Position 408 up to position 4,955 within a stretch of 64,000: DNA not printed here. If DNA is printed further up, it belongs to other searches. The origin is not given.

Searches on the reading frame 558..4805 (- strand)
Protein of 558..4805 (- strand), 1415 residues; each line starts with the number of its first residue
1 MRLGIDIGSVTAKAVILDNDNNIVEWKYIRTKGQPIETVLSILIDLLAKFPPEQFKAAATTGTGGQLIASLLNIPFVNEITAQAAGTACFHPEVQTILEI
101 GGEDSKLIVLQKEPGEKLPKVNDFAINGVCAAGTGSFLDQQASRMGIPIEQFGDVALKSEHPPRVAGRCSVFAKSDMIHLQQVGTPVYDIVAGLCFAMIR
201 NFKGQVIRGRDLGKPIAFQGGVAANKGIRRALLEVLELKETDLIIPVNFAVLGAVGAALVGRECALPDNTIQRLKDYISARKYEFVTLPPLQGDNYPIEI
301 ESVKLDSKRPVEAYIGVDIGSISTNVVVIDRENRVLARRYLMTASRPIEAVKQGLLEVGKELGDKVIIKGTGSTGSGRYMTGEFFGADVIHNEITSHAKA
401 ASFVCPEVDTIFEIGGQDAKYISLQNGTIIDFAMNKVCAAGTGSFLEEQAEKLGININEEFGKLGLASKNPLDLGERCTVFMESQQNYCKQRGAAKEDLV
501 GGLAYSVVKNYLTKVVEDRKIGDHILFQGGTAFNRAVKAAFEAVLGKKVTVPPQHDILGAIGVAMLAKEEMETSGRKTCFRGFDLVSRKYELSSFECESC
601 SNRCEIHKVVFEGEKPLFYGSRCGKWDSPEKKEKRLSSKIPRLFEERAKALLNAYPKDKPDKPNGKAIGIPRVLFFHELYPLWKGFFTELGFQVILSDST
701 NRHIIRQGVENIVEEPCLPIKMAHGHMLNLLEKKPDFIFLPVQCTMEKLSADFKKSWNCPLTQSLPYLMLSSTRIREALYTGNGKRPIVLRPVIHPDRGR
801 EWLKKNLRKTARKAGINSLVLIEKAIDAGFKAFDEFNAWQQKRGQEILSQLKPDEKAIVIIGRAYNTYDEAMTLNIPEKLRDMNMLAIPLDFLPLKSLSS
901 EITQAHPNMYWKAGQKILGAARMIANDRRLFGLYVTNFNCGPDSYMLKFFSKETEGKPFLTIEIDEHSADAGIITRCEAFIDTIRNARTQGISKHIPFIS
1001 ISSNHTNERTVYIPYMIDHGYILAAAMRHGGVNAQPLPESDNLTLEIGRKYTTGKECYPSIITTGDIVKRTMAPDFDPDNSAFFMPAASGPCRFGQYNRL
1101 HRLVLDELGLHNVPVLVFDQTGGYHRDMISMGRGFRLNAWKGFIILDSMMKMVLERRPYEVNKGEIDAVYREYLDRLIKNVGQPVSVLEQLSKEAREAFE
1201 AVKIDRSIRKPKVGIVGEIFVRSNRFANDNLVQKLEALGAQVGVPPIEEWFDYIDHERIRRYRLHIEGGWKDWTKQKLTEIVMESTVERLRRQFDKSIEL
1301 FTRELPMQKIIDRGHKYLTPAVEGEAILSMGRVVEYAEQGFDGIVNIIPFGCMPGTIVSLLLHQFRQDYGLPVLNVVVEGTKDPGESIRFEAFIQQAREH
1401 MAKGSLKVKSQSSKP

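Call 33: search_protein_families(library=pfam, proteins=[window:558-4805:-], max_evalue=0.0001)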
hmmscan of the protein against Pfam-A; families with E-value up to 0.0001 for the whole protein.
window:558-4805:- (1415 aa): 2 families
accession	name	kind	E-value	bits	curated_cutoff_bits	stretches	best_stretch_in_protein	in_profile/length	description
PF01869.26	BcrAD_BadFG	-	2.4e-72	244.1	31.5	2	315-567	1-271/271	BadF/BadG/BcrA/BcrD ATPase family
PF09989.15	DUF2229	-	5.3e-57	193.4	29.4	1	668-892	2-217/218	CoA enzyme activase uncharacterised domain (DUF2229)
